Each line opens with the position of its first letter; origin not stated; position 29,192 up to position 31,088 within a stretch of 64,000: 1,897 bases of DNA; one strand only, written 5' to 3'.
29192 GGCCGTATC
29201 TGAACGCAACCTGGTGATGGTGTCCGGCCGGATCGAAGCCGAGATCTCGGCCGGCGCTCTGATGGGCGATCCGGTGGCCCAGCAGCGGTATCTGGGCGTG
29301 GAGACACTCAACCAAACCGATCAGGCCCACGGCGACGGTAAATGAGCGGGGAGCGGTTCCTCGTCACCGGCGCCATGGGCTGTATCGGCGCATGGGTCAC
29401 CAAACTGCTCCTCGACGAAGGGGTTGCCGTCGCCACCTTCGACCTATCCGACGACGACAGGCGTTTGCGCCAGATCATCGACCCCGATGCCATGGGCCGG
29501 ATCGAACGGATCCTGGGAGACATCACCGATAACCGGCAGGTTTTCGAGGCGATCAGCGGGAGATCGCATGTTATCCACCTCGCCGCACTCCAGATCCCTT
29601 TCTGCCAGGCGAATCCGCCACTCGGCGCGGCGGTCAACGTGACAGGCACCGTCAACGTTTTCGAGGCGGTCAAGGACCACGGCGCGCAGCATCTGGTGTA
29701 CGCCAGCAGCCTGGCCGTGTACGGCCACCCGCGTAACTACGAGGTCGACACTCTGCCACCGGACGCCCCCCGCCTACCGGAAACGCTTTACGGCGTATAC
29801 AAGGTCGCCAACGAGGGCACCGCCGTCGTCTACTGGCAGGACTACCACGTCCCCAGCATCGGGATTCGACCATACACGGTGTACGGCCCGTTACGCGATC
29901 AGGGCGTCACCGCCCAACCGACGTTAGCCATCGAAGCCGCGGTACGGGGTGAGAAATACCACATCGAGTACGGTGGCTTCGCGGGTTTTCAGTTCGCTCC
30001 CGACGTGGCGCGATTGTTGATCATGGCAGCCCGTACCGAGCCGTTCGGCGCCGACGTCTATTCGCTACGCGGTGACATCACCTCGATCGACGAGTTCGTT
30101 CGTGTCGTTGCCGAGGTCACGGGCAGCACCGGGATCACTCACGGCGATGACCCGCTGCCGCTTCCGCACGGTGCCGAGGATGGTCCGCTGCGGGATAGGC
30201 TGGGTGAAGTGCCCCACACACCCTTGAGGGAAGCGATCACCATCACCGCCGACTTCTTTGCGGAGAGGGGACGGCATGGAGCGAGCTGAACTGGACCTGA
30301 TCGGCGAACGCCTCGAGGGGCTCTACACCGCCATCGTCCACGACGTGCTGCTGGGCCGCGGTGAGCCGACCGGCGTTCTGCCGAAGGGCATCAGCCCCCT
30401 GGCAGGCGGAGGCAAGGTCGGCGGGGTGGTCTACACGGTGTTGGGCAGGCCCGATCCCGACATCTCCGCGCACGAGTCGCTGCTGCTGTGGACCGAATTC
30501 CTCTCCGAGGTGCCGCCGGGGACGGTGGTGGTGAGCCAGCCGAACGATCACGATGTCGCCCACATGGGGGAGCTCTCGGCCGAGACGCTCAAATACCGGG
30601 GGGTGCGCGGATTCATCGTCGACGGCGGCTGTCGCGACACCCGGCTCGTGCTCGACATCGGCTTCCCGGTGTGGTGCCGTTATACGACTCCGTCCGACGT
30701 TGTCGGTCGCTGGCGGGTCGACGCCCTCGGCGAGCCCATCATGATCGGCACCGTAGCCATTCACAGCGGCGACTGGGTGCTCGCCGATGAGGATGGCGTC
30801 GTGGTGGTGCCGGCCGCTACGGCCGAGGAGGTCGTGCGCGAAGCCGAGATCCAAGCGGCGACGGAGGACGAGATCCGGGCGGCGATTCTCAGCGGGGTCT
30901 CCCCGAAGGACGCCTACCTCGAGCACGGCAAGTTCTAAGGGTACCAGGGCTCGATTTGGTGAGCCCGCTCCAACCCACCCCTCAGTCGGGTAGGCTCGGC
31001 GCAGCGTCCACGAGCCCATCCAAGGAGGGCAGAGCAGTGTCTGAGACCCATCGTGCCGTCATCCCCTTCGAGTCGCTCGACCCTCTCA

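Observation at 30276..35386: Complete nickel-pincer-nucleotide (NPN) cofactor cluster with a LarA homolog of unknown substrate and an inserted CxxC DUF1858 gene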

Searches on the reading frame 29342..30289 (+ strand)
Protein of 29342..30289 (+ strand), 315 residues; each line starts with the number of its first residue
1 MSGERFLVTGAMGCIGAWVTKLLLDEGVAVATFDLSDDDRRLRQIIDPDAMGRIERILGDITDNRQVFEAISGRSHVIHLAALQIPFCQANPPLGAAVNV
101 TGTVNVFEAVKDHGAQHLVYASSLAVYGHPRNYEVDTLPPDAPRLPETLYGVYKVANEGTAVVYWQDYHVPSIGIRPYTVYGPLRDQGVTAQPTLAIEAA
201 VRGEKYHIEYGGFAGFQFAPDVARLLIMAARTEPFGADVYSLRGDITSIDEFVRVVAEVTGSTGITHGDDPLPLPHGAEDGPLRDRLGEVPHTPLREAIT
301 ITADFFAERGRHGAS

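Call 3: search_protein_families(library=pfam, proteins=[window:29342-30289:+], max_evalue=0.01)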
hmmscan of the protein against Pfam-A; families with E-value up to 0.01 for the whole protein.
window:29342-30289:+ (315 aa): 9 families
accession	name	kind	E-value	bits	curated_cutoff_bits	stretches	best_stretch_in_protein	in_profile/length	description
PF01370.27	Epimerase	-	1e-28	100.8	20.9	1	7-232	2-227/240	NAD dependent epimerase/dehydratase family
PF16363.11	GDP_Man_Dehyd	-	6.3e-28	98.6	27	1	7-264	1-270/332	GDP-mannose 4,6 dehydratase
PF01073.25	3Beta_HSD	-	4.5e-18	65.7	22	1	7-187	1-188/280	3-beta hydroxysteroid dehydrogenase/isomerase family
PF02719.21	Polysacc_synt_2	-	1e-11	45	20.2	1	7-123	2-128/293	Polysaccharide biosynthesis protein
PF13460.12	NAD_binding_10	-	1.1e-08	35.7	27.2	1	10-129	1-104/184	NAD(P)H-binding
PF04321.23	RmlD_sub_bind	-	1.3e-07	31.5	27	1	5-160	2-135/287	RmlD substrate binding domain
PF08659.16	KR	-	7.7e-05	23.1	22.6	0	6-73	3-74/180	KR domain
PF00106.31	adh_short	-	0.00055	19.9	26.6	1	7-71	4-68/195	short chain dehydrogenase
PF07993.18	NAD_binding_4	-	0.00097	18.8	20.1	1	49-160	58-187/258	Male sterility protein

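Call 4: search_protein_families(library=ncbifam, proteins=[window:29342-30289:+], max_evalue=0.01)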
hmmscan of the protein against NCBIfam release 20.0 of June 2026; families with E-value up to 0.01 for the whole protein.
window:29342-30289:+ (315 aa): 36 families (the best 25 are shown)
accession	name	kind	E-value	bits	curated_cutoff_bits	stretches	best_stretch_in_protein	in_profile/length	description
TIGR04180.1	EDH_00030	hypoth_equivalog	1.1e-28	100.2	475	1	7-262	2-258/297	NAD-dependent 4,6-dehydratase LegB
TIGR03466.1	HpnA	hypoth_equivalog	5.8e-18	64.9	367.65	1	6-203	3-192/327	hopanoid-associated sugar epimerase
NF043036.1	ErythonDh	equivalog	9.3e-16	57.9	325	1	6-158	3-157/321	D-erythronate dehydrogenase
TIGR01179.1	galE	equivalog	4.9e-15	55.2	262.3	1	6-160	2-155/332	UDP-glucose 4-epimerase GalE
NF042422.1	oxyalk_red_OleD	equivalog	3.6e-14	52.9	580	1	5-186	2-174/329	2-alkyl-3-oxoalkanoate reductase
NF042423.1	oxyalk_red_Shew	equivalog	9.4e-13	47.9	580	1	5-184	10-178/331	2-alkyl-3-oxoalkanoate reductase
NF041293.1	G6PDh_Azf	equivalog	6.3e-11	42.2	400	1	5-168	4-170/252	NAD-dependent glucose-6-phosphate dehydrogenase Azf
NF005539.0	PRK07201.1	equivalog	2.1e-10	40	549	1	5-129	2-130/657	SDR family oxidoreductase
TIGR01181.1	dTDP_gluc_dehyt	equivalog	2.4e-10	40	365.1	1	6-208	2-207/321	dTDP-glucose 4,6-dehydratase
NF011728.1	PRK15181.1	equivalog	3.6e-10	39.4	760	1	3-185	15-200/348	Vi polysaccharide biosynthesis UDP-N-acetylglucosaminuronic acid C-4 epimerase TviC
TIGR02622.1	CDP_4_6_dhtase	equivalog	7.1e-10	38.5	278.45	1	3-118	4-124/352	CDP-glucose 4,6-dehydratase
TIGR02197.1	heptose_epim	equivalog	2.9e-09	36.5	274.6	1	7-184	2-174/316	ADP-glyceromanno-heptose 6-epimerase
TIGR03589.1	PseB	equivalog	4.4e-09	35.7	407.75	1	4-122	5-124/324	UDP-N-acetylglucosamine 4,6-dehydratase (inverting)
NF007956.0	PRK10675.1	subfamily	5.9e-09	35.5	394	1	5-153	2-152/338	UDP-glucose 4-epimerase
NF052578.1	StrlDmthSdmBMthl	equivalog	6.9e-09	35.9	600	1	7-262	4-247/328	sterol demethylase protein SdmB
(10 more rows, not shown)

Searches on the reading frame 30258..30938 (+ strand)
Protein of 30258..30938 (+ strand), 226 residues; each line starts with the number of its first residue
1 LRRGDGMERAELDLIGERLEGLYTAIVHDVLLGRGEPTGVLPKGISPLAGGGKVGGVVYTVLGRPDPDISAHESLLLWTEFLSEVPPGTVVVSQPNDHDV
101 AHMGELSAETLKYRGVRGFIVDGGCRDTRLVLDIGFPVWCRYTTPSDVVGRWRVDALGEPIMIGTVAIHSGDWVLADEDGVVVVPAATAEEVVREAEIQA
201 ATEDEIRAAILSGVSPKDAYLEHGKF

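Call 3: search_protein_families(library=pfam, proteins=[window:30258-30938:+], max_evalue=0.01)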
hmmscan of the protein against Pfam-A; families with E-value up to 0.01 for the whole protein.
window:30258-30938:+ (226 aa): 1 family
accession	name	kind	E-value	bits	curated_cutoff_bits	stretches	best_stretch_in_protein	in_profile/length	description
PF03737.21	RraA-like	-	7.1e-30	104.7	24.5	1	24-183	1-152/152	Aldolase/RraA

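Call 4: search_protein_families(library=ncbifam, proteins=[window:30258-30938:+], max_evalue=0.01)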
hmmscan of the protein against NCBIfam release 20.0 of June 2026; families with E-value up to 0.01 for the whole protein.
window:30258-30938:+ (226 aa): 9 families
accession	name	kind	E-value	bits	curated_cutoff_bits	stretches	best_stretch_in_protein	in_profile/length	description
NF006093.0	PRK08245.1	subfamily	2.4e-30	105.7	208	1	81-220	81-221/240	hypothetical protein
NF006731.0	PRK09262.1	equivalog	3e-28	98.9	179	1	7-220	13-214/229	4-carboxy-4-hydroxy-2-oxoadipate aldolase/oxaloacetate decarboxylase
TIGR02798.1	ligK_PcmE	equivalog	4.3e-26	91.9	304.5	1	7-220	7-208/222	4-carboxy-4-hydroxy-2-oxoadipate aldolase/oxaloacetate decarboxylase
NF004850.0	PRK06201.1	subfamily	5.8e-24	84.8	231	1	8-215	13-208/222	hypothetical protein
NF005442.0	PRK07028.1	equivalog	3.1e-21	75.5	593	1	84-213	286-414/430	bifunctional hexulose-6-phosphate synthase/ribonuclease regulator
NF009399.0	PRK12764.1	equivalog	3.3e-17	62.7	444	1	84-213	343-473/501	fumarylacetoacetate hydrolase family protein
NF006875.0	PRK09372.1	equivalog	1.7e-07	31.1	136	1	74-187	44-157/161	ribonuclease E activity regulator RraA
TIGR01935.1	NOT-MenG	subfamily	0.00011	22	123.8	1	94-183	61-149/150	RraA family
NF009134.0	PRK12487.1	equivalog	0.00056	19.7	196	1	90-184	60-154/161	putative 4-hydroxy-4-methyl-2-oxoglutarate aldolase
